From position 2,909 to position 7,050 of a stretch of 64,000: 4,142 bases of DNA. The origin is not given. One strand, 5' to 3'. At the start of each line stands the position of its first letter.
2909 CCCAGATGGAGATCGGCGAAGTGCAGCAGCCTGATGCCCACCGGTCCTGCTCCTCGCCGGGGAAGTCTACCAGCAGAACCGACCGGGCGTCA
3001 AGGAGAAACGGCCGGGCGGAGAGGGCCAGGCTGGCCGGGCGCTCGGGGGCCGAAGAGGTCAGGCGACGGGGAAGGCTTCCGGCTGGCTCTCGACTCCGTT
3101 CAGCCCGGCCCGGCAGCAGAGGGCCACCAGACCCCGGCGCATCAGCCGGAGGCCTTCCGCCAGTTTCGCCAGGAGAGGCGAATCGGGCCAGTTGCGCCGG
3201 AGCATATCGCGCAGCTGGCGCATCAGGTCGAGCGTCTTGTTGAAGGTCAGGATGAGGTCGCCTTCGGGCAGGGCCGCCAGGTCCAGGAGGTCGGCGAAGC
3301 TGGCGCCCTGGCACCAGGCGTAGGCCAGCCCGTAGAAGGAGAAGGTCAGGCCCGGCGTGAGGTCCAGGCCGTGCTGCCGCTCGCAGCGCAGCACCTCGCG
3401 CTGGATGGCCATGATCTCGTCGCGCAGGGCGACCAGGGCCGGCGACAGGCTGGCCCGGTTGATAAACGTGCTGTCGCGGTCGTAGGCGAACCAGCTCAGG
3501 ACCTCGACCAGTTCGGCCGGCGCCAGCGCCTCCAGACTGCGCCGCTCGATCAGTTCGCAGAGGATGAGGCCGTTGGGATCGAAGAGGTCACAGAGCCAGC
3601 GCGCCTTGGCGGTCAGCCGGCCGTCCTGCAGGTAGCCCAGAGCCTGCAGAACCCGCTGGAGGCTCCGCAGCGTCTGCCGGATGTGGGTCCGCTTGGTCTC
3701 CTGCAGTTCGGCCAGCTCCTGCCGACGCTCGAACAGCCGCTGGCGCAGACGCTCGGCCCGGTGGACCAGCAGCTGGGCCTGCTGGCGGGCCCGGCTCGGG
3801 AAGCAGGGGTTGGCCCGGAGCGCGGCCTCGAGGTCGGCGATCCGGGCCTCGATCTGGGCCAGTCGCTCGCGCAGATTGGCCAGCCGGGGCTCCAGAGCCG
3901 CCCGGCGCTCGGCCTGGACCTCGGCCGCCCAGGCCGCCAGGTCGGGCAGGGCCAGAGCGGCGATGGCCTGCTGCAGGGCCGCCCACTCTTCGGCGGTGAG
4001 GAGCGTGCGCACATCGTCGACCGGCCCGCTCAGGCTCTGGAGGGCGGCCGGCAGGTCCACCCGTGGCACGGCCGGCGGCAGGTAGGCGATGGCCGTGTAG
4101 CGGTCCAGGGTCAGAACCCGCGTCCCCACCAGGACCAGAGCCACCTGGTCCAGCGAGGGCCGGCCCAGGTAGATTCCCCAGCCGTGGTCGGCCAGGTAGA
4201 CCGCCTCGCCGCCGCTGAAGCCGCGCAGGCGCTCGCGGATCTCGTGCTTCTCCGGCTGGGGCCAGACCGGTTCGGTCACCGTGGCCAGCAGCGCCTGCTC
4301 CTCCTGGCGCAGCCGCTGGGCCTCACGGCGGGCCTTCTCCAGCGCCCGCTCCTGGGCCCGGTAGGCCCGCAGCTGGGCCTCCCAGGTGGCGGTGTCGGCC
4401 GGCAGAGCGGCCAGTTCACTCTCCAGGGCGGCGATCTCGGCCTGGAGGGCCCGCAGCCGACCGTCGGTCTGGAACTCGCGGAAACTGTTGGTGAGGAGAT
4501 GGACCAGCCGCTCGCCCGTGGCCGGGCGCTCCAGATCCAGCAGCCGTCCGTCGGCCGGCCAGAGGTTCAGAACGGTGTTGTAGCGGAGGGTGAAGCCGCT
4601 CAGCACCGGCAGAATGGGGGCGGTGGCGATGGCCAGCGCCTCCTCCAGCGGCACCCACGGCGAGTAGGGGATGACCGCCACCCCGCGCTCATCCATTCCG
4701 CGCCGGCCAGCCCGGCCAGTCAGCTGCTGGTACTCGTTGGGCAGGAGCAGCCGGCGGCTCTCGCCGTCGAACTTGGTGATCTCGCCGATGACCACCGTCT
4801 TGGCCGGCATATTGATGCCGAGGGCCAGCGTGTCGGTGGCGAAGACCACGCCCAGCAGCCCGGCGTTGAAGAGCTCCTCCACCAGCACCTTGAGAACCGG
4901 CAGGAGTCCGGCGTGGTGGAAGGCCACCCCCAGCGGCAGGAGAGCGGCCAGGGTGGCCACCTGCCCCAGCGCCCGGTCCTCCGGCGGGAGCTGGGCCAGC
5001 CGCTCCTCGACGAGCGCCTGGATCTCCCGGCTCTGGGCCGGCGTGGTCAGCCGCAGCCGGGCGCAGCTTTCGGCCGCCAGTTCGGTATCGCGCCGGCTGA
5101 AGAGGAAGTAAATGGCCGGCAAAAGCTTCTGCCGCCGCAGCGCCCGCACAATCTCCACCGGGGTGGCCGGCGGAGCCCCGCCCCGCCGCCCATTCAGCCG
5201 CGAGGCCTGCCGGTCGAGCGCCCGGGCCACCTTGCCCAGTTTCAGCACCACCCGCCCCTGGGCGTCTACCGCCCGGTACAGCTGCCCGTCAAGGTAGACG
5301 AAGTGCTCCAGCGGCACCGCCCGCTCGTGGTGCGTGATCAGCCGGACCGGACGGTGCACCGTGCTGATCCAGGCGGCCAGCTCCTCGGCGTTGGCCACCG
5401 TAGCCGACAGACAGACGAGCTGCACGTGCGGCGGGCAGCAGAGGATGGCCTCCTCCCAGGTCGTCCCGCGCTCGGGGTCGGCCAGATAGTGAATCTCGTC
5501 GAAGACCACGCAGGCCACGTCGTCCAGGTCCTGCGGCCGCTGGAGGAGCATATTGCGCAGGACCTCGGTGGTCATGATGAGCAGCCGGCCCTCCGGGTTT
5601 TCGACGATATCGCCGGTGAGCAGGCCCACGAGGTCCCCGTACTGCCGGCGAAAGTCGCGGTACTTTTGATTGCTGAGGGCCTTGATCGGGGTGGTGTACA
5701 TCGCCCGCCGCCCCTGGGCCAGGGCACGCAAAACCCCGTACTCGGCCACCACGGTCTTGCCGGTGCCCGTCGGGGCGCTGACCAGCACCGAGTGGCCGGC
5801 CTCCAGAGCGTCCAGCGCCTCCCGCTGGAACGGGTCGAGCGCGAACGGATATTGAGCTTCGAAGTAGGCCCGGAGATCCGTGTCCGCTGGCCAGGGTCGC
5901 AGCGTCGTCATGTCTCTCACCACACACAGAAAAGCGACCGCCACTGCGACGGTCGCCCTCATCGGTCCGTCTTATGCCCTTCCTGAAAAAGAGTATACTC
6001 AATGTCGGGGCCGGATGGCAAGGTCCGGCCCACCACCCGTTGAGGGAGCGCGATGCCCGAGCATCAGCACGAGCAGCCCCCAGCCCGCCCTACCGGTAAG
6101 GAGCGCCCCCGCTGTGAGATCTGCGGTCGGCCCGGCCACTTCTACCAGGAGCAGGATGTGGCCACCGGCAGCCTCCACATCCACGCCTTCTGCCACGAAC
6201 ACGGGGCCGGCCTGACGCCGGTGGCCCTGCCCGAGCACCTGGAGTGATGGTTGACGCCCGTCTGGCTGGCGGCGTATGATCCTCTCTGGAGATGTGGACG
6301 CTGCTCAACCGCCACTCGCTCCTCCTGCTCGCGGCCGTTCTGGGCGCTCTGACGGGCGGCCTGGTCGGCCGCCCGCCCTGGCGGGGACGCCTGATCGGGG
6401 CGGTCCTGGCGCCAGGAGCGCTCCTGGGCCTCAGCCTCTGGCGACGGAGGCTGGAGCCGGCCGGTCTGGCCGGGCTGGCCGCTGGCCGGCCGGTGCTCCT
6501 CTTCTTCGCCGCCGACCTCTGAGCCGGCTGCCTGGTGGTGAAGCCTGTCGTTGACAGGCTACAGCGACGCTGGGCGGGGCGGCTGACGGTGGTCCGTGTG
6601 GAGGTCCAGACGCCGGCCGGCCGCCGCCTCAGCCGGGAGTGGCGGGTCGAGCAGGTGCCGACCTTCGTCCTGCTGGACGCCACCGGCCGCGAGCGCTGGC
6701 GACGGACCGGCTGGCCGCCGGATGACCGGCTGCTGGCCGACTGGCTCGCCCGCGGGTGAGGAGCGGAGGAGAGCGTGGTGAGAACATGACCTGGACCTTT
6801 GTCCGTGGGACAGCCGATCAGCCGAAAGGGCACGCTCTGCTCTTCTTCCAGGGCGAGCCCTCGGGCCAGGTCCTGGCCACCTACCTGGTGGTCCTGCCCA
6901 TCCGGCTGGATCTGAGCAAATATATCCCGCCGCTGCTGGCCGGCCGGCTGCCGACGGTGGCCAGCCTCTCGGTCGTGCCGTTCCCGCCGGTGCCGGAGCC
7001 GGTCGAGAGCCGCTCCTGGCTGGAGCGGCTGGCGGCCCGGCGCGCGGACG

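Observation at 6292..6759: Hidden selenoprotein: membrane-anchored thioredoxin-fold protein with a UxxC motif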

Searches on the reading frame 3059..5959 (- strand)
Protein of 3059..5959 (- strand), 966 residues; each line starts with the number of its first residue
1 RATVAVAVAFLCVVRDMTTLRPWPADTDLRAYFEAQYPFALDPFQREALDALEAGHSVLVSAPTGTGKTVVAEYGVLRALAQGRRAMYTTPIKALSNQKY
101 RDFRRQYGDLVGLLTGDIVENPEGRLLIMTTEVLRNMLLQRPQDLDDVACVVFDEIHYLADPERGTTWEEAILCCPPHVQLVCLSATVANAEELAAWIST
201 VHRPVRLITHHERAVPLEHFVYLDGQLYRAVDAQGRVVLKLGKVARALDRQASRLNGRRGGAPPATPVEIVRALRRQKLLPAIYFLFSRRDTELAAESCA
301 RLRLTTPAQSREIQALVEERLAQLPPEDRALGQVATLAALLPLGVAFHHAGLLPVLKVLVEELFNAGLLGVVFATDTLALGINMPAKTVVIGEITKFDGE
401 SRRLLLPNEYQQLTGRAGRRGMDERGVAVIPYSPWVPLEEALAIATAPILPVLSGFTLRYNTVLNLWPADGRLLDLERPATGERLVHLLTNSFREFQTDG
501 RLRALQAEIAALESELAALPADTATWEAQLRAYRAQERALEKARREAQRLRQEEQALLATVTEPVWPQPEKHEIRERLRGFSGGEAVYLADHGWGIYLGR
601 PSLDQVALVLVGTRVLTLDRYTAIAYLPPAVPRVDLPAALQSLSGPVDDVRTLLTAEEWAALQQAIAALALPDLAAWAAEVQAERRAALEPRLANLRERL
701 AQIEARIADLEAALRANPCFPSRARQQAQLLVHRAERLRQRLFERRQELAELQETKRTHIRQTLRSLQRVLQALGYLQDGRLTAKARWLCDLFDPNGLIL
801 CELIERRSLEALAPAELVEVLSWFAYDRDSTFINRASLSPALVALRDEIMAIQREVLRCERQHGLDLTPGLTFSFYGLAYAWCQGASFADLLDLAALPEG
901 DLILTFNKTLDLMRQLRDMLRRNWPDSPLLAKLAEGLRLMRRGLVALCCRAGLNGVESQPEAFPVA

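Call 19: find_related_loci(query=window:3059-5959:-, collection=genome_contigs, flank=10000)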
Query window:3059-5959:- (966 aa) in genome_contigs; peptide patterns used: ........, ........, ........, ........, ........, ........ (x = any residue, [..] = any of these).
85 stretches matched a pattern; 1 encode a relative of the query (tblastn E <= 1e-3); 1 distinct loci.
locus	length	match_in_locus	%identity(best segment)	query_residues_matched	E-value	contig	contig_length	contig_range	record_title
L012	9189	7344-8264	29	58-459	5e-13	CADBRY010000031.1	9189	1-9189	MAG: uncultured Clostridiales bacterium isolate RUG14246 genome assembly, contig: RUG14246_asm_31, whole genome shotgun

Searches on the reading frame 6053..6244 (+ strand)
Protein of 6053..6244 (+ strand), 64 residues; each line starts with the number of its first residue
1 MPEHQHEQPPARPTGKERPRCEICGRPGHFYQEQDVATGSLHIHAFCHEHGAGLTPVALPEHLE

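Call 22: search_protein_families(library=pfam, proteins=[window:6053-6244:+], max_evalue=0.001)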
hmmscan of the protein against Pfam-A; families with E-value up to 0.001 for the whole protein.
window:6053-6244:+ (64 aa): 0 families

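Call 46: search_protein_families(library=ncbifam, proteins=[window:6053-6244:+], max_evalue=0.01)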
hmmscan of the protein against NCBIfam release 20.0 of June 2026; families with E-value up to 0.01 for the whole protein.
window:6053-6244:+ (64 aa): 1 family
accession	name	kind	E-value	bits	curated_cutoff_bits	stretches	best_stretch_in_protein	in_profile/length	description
NF005974.0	PRK08061.1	equivalog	0.0055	16.8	77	1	15-34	18-37/61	type Z 30S ribosomal protein S14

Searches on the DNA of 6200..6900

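Call 63: search_rna_families(source=window, start=6200, end=6900, threshold=evalue, max_evalue=10)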
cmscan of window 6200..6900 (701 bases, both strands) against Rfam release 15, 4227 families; matches with E-value up to 10: 8.
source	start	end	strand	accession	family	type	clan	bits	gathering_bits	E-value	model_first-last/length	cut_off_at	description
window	6829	6892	+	RF01680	P5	Gene; sRNA;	-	18.9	60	1.1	1-71/71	no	Pseudomonas sRNA P5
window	6348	6412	+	RF01665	P13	Gene; sRNA;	-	16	70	9.2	1-76/76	no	Pseudomonas sRNA P13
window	6441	6507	+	RF03771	mir-341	Gene; miRNA;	-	15.1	90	5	1-96/96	no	mir-341 microRNA precursor family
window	6429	6454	+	RF03420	mir-1200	Gene; miRNA;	-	14.7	71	6.6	27-52/76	no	mir-1200 microRNA precursor family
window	6749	6893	-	RF02257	adapt33_3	Gene; lncRNA;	-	14.2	70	1.7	1-140/140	no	Adaptive response 33 conserved region 3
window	6336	6394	+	RF01698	Chloroflexi-1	Gene; sRNA;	-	14.1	80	6.5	1-84/84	no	Chloroflexi-1 RNA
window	6490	6600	+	RF01955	NEAT1_1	Gene; lncRNA;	-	12.9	50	8.4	1-122/122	no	Nuclear enriched abundant transcript 1 conserved region 1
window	6856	6900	+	RF02784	SorX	Gene; sRNA;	-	12.5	46.6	5.5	1-51/73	3'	Singlet oxygen resistance RNA X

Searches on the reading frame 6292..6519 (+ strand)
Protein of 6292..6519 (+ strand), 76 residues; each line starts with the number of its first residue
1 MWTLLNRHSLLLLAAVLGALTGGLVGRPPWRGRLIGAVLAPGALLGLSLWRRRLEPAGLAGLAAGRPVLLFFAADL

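Call 29: find_encoding_contigs(protein=window:6292-6519:+, flank=10000, max_places=10)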
Protein window:6292-6519:+ (76 aa): 17 contigs read that carry it; 10 places shown.
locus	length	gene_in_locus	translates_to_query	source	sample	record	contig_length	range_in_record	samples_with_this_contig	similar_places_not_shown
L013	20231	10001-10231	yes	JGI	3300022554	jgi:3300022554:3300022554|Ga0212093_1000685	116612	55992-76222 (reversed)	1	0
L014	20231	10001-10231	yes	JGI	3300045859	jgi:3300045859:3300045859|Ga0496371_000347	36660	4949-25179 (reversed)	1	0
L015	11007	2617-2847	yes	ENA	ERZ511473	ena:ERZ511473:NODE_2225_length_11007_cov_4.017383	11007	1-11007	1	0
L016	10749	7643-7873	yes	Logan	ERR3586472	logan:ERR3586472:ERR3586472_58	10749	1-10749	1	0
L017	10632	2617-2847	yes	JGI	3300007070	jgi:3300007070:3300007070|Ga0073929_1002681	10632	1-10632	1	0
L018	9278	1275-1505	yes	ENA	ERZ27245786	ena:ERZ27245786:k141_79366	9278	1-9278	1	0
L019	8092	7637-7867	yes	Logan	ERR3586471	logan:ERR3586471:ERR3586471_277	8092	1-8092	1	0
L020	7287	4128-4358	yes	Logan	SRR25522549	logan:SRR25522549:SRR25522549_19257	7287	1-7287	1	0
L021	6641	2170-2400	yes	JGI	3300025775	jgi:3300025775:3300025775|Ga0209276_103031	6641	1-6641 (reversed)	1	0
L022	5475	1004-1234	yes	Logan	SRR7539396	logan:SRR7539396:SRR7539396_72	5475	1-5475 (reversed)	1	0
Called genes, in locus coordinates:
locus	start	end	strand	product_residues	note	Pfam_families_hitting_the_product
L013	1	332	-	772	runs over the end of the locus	PF01315:Ald_Xan_dh_C, PF02738:MoCoBD_1, PF20256:MoCoBD_2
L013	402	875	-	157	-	PF07609:DUF1572, PF12867:DinB_2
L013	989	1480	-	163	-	-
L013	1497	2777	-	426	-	PF02812:ELFV_dehydrog_N, PF00208:ELFV_dehydrog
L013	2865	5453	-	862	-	PF02463:SMC_N (weak), PF13476:AAA_23, PF13558:SbcC_Walker_B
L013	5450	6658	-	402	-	PF00149:Metallophos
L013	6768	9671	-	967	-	PF00270:DEAD, PF04851:ResIII, PF22527:DEXQc_Suv3, PF00271:Helicase_C (weak), PF21408:MTR4-like_stalk (faint), PF08148:DSHCT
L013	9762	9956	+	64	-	-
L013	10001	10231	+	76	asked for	-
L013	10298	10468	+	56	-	-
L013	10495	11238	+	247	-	-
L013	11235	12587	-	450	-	PF01595:CNNM, PF00571:CBS (weak), PF03471:CorC_HlyC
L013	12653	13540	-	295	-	PF01435:Peptidase_M48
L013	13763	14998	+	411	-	PF00109:ketoacyl-synt, PF02801:Ketoacyl-synt_C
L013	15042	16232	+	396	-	PF08545:ACP_syn_III, PF08541:ACP_syn_III_C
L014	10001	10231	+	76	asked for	-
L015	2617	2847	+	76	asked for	-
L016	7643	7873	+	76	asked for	-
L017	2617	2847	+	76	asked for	-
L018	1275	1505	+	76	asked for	-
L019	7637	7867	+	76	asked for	-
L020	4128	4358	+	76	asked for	-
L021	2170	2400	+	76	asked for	-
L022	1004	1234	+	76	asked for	-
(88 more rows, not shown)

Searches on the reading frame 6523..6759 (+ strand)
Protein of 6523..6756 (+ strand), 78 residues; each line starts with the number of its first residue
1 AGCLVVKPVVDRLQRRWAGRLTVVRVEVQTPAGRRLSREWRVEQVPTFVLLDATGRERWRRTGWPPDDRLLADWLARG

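Call 7: search_protein_families(library=pfam, proteins=[window:6535-6756:+], max_evalue=1)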
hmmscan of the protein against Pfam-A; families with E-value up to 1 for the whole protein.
seq(74 aa): 3 families
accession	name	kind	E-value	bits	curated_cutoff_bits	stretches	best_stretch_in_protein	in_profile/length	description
PF00085.26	Thioredoxin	-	0.0088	16.5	23.5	1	1-50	35-82/103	Thioredoxin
PF13098.12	Thioredoxin_2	-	0.012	16.4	27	1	28-66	63-100/104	Thioredoxin-like domain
PF13905.12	Thioredoxin_8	-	0.22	12.3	27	1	20-52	61-93/94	Thioredoxin-like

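Call 12: find_encoding_contigs(protein=window:6535-6759:+, flank=10000, max_places=10)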
Protein window:6535-6759:+ (74 aa): 1 contig read that carries it; 1 place shown.
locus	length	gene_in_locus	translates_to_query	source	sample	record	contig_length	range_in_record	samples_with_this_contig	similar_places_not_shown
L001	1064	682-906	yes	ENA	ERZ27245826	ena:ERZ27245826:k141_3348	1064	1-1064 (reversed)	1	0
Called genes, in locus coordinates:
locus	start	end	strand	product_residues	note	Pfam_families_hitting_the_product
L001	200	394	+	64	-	-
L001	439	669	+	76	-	-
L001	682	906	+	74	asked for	-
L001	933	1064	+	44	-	?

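Call 23: search_protein_representatives(protein=window:6523-6756:+)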
Query: 78 residues. Proteins with E-value up to 0.001 (for the whole library): 440; up to 1e-10: 9; up to 1e-30: 0. The best 150 are listed.
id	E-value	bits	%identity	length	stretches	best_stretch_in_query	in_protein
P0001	3.1e-29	116.9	100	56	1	24-78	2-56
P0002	6.9e-15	71.2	53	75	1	3-70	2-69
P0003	1.3e-13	67.2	47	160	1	2-65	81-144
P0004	3.6e-13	65.7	58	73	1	5-63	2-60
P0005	5.3e-13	65.2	48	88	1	2-64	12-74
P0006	1.4e-12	63.8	29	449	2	3-76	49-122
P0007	2.3e-11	59.9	42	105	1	2-72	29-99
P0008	3.2e-11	59.5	41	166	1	3-71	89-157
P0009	3.5e-11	59.4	44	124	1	2-64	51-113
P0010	1.4e-10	57.5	44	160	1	2-63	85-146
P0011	1.7e-10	57.2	39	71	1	6-72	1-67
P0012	2.3e-10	56.7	30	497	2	3-70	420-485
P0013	4.0e-10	56.0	44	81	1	3-68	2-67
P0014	4.1e-10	56.0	41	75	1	6-76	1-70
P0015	4.6e-10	55.8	47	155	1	3-66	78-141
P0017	6.3e-10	55.4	49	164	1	1-63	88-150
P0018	7.3e-10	55.2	35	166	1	2-64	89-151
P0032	1.6e-08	50.9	36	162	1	2-73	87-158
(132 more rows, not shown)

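Call 46: search_protein_families(library=ncbifam, proteins=[P0003, P0010, P0017, P0032], max_evalue=0.01)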
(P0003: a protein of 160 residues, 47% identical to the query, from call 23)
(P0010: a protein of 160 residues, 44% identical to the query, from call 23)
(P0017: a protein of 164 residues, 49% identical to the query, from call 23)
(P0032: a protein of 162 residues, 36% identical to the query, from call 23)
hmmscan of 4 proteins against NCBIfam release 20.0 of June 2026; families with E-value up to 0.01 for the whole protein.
P0003 (160 aa): 8 families
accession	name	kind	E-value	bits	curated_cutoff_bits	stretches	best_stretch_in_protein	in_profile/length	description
NF008229.0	PRK10996.1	equivalog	1.2e-09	38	125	1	55-152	40-134/141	thioredoxin TrxC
TIGR01068.1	thioredoxin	equivalog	1.8e-07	31.3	96.8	1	62-154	8-98/101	thioredoxin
NF047697.1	ThioredTrxAClost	equivalog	0.00019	21.5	140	1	62-133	12-81/105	thioredoxin TrxA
NF006898.0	PRK09381.1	equivalog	0.0002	21.7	138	1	62-132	16-84/109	thioredoxin TrxA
TIGR00385.1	dsbE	subfamily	0.00075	19.1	123.15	0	61-111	56-104/173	DsbE family thiol:disulfide interchange protein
TIGR01126.1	pdi_dom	equivalog_domain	0.00089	19.5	107.2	1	60-146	6-94/105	protein disulfide-isomerase domain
NF001419.0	PRK00293.1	subfamily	0.00091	17.9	330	1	62-155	472-571/574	protein-disulfide reductase DsbD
NF011941.0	PRK15412.1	equivalog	0.002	17.7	359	1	62-132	63-130/185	thiol:disulfide interchange protein DsbE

P0010 (160 aa): 6 families
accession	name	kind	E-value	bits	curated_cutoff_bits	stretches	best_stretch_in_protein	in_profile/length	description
TIGR01068.1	thioredoxin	equivalog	1.4e-08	34.9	96.8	1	61-158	3-98/101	thioredoxin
NF008229.0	PRK10996.1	equivalog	2.2e-06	27.5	125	1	62-148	43-126/141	thioredoxin TrxC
NF006898.0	PRK09381.1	equivalog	0.00021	21.7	138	1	68-155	18-102/109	thioredoxin TrxA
NF047697.1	ThioredTrxAClost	equivalog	0.0019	18.3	140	1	70-134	16-78/105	thioredoxin TrxA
TIGR00411.1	redox_disulf_1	equivalog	0.0031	17.5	92.75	1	79-132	7-58/82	MJ0307 family thioredoxin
NF011941.0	PRK15412.1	equivalog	0.0069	15.9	359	1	21-116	20-110/185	thiol:disulfide interchange protein DsbE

P0017 (164 aa): 9 families
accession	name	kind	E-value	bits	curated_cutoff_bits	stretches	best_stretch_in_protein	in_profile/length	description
TIGR01068.1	thioredoxin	equivalog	5.9e-13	48.9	96.8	1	66-163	5-99/101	thioredoxin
NF006898.0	PRK09381.1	equivalog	9.2e-08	32.4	138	1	77-162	23-105/109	thioredoxin TrxA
NF008229.0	PRK10996.1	equivalog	1.4e-07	31.3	125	1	75-158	52-132/141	thioredoxin TrxC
NF047697.1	ThioredTrxAClost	equivalog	8e-07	29.2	140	1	72-148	14-87/105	thioredoxin TrxA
TIGR01126.1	pdi_dom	equivalog_domain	4.8e-06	26.8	107.2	1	70-157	9-97/105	protein disulfide-isomerase domain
NF001419.0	PRK00293.1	subfamily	1.7e-05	23.6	330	1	67-163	468-571/574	protein-disulfide reductase DsbD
NF045694.1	seleno_TsoB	exception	7e-05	21.1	805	1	44-145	441-550/572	rhodanese/DsbD fusion-like selenoprotein TsoB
TIGR01130.1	ER_PDI_fam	subfamily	0.00068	19.3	344.25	1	70-115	358-405/476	protein disulfide-isomerase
NF008198.0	PRK10954.1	equivalog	0.0092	15.7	279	0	45-116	6-81/207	thiol:disulfide interchange protein DsbA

P0032 (162 aa): 7 families
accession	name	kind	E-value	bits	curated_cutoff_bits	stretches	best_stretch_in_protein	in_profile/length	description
TIGR01068.1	thioredoxin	equivalog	2.2e-09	37.4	96.8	1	64-159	4-97/101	thioredoxin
NF008229.0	PRK10996.1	equivalog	4.2e-06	26.5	125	1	63-138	42-115/141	thioredoxin TrxC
NF047697.1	ThioredTrxAClost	equivalog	5.4e-06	26.5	140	1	72-137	16-79/105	thioredoxin TrxA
TIGR01126.1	pdi_dom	equivalog_domain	2.3e-05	24.6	107.2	1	66-145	6-87/105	protein disulfide-isomerase domain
NF006898.0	PRK09381.1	equivalog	2.5e-05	24.6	138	1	75-140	23-86/109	thioredoxin TrxA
NF001419.0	PRK00293.1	subfamily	0.0022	16.7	330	1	64-159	468-569/574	protein-disulfide reductase DsbD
NF002854.0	PRK03147.1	subfamily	0.0092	15.9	170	0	41-115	36-105/176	thiol-disulfide oxidoreductase ResA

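Call 72: find_encoding_contigs(protein=P0018, flank=3000, max_places=4)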
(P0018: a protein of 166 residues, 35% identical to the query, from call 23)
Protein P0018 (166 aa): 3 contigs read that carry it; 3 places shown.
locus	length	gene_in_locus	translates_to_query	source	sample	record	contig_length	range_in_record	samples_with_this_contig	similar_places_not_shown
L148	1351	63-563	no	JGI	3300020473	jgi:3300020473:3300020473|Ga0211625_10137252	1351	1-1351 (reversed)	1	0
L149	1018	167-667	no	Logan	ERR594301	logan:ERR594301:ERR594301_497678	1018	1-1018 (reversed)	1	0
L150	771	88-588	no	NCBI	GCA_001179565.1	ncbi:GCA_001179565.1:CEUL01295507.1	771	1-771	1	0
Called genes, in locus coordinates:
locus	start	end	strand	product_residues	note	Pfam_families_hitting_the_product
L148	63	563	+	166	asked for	PF00085:Thioredoxin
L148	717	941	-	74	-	-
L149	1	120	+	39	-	?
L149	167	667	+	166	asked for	PF00085:Thioredoxin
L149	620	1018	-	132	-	?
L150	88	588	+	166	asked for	PF00085:Thioredoxin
